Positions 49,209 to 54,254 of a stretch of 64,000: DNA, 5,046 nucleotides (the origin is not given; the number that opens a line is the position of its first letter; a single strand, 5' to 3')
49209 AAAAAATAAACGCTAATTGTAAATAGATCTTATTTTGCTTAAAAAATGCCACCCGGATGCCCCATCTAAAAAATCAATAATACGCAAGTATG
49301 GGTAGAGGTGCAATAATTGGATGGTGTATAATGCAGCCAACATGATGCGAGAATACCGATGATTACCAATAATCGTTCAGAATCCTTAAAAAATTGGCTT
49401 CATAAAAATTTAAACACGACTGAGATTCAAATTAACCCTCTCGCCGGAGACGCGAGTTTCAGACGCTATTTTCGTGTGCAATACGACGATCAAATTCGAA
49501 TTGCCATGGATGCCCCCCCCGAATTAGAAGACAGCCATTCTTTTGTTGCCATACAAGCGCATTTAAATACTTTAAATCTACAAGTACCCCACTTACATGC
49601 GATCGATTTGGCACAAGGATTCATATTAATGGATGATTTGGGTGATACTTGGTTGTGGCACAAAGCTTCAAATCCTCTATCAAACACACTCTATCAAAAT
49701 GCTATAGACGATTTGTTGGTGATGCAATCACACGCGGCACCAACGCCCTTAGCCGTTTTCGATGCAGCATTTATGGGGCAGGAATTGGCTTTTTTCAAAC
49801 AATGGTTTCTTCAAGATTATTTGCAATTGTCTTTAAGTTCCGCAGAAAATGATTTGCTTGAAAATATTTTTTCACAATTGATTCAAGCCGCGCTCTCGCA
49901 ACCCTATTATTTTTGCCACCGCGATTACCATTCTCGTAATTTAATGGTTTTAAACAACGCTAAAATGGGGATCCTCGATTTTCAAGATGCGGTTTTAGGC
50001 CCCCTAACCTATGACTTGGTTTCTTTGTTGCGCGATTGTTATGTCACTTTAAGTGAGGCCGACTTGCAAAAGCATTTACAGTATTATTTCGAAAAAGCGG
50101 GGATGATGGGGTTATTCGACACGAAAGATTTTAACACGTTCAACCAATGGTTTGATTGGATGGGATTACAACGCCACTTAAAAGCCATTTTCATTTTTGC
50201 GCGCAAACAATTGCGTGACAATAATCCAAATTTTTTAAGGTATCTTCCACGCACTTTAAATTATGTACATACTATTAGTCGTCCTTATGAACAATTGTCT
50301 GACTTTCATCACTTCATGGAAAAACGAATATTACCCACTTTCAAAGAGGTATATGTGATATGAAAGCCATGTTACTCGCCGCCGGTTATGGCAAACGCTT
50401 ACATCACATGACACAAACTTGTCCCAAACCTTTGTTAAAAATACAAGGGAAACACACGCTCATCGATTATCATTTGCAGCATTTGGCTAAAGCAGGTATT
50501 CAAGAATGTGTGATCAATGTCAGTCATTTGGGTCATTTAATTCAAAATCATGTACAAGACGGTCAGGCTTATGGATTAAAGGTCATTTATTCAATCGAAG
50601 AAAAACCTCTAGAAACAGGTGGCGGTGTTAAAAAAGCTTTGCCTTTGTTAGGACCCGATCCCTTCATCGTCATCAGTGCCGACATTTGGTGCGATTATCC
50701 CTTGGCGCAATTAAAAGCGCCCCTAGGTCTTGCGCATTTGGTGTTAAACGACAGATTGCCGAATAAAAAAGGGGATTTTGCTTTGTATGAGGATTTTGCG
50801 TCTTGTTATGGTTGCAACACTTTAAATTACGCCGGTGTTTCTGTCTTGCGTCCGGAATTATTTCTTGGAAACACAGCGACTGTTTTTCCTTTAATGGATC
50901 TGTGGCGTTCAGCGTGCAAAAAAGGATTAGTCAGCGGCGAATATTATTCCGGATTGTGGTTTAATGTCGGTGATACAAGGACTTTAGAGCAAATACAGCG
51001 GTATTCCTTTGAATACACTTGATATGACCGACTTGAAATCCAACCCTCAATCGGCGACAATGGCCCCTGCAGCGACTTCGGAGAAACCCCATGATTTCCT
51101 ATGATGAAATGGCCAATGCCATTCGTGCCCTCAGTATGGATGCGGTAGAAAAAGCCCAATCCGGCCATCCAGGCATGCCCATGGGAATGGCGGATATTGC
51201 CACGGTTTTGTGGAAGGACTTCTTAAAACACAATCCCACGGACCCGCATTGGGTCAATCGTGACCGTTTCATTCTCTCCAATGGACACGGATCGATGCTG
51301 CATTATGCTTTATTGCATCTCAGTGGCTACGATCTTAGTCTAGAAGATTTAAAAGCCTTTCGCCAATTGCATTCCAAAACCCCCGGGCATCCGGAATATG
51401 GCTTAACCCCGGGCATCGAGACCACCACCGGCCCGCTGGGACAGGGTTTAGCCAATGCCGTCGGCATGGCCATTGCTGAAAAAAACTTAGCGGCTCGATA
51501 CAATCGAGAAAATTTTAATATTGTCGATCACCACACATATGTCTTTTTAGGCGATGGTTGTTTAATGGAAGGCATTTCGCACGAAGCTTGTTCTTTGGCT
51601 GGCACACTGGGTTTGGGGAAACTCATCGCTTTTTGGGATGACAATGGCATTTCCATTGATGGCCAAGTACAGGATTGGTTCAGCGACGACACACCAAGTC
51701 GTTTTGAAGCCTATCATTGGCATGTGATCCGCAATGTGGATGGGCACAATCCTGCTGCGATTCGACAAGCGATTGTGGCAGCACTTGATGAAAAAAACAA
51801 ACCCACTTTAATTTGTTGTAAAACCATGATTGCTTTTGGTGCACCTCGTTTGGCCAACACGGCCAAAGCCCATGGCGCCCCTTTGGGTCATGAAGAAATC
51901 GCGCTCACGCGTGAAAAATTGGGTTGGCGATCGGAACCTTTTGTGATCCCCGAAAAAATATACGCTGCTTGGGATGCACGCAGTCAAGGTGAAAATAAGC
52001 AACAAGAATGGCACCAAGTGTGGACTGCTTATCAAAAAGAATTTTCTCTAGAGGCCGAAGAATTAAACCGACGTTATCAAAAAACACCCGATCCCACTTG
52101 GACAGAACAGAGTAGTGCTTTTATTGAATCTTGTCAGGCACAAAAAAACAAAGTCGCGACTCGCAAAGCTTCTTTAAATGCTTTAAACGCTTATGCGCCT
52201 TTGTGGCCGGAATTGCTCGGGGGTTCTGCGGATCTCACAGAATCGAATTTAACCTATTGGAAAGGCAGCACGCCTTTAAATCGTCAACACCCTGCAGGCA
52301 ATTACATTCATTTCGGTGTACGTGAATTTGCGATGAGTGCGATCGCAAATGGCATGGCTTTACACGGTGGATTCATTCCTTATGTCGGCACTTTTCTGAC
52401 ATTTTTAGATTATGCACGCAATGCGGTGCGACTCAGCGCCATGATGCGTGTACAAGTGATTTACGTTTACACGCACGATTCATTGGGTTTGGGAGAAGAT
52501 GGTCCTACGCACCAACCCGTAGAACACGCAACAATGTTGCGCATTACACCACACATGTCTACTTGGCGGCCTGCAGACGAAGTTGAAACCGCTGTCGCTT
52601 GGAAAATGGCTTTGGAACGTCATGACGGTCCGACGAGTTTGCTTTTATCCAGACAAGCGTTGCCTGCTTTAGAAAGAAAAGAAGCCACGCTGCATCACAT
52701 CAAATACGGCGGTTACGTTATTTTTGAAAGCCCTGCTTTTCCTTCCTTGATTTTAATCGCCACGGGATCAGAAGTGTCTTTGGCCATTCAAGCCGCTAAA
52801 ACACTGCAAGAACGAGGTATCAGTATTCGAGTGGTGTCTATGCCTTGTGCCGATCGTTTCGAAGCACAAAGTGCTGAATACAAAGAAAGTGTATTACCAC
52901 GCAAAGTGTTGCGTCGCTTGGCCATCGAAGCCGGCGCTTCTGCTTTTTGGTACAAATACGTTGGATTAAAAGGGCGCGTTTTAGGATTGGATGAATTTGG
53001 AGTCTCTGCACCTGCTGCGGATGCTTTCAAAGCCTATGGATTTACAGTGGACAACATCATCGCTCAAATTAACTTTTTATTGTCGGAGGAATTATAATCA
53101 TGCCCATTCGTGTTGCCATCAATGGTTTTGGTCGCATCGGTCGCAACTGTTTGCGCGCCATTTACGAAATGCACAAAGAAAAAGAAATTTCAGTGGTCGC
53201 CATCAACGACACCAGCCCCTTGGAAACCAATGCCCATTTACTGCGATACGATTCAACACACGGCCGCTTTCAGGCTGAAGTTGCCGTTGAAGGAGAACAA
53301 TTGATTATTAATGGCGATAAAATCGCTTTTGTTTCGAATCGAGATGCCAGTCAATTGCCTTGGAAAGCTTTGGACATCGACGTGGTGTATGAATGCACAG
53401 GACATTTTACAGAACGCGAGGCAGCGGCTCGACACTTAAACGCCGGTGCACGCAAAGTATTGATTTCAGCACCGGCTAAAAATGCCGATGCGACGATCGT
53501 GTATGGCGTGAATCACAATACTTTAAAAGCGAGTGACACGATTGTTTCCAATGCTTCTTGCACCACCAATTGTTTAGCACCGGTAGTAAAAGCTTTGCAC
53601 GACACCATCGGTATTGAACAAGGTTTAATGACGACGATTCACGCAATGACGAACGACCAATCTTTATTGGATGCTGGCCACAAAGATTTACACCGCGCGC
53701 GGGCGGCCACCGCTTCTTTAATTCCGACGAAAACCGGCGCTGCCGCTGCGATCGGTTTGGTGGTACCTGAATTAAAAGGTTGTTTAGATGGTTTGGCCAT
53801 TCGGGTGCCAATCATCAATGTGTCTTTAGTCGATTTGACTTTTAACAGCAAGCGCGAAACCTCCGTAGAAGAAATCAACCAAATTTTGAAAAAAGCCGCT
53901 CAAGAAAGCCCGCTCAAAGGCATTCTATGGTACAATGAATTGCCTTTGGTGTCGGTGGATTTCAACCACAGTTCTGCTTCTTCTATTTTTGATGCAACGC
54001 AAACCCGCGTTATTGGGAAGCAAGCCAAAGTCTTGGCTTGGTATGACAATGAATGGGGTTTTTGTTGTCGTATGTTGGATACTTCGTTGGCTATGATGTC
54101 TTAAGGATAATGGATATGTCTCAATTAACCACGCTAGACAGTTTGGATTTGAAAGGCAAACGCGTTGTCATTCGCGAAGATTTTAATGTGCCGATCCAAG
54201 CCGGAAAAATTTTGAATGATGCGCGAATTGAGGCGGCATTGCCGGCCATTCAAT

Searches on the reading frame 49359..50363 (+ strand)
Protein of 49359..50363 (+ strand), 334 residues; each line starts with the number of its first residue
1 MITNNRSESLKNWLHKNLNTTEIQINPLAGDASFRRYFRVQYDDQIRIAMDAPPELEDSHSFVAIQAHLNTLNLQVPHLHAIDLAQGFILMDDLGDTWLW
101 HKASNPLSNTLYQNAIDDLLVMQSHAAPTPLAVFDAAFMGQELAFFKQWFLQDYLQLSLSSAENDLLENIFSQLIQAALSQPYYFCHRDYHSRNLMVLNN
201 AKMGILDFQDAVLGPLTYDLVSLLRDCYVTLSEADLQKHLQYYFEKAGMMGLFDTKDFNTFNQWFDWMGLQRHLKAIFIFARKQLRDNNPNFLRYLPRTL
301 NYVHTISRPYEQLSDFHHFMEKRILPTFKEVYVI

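Call 86: search_protein_families(library=pfam, proteins=[window:49359-50363:+], max_evalue=0.00001)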
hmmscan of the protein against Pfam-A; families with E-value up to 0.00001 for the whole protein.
window:49359-50363:+ (334 aa): 2 families
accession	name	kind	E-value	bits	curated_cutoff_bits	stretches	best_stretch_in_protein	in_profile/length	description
PF01636.29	APH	-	9.7e-32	111.1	23.2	1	25-248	2-235/239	Phosphotransferase enzyme family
PF02958.26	EcKL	-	4.6e-06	26.6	22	1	137-245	165-283/294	Ecdysteroid kinase-like family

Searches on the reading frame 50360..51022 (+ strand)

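Call 86: search_protein_families(library=pfam, proteins=[window:50360-51022:+], max_evalue=0.00001)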
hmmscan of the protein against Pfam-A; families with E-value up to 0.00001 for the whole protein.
window:50360-51022:+ (220 aa): 2 families
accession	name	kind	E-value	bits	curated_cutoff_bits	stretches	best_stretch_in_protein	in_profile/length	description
PF00483.29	NTP_transferase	-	8e-21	75.2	21.2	1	2-118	1-120/245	Nucleotidyl transferase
PF12804.13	NTP_transf_3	-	1.2e-09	39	27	1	3-109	1-96/160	MobA-like NTP transferase domain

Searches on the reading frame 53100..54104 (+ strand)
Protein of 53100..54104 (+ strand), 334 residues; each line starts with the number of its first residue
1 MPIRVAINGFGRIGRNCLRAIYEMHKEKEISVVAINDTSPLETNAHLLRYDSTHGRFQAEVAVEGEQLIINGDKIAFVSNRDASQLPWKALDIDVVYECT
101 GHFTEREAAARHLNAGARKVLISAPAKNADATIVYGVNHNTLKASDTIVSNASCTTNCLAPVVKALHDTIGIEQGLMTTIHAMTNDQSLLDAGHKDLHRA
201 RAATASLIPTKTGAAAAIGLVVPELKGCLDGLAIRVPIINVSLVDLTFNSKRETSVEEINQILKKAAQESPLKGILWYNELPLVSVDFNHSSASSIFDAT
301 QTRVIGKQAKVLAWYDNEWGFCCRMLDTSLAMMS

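Call 86: search_protein_families(library=pfam, proteins=[window:53100-54104:+], max_evalue=0.00001)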
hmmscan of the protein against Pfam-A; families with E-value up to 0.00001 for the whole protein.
window:53100-54104:+ (334 aa): 2 families
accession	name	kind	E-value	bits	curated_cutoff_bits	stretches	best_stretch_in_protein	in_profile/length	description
PF02800.25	Gp_dh_C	-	2.1e-61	206.6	24.4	1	159-315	1-158/158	Glyceraldehyde 3-phosphate dehydrogenase, C-terminal domain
PF00044.30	Gp_dh_N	-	1.1e-38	132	31.7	1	3-105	1-100/101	Glyceraldehyde 3-phosphate dehydrogenase, NAD binding domain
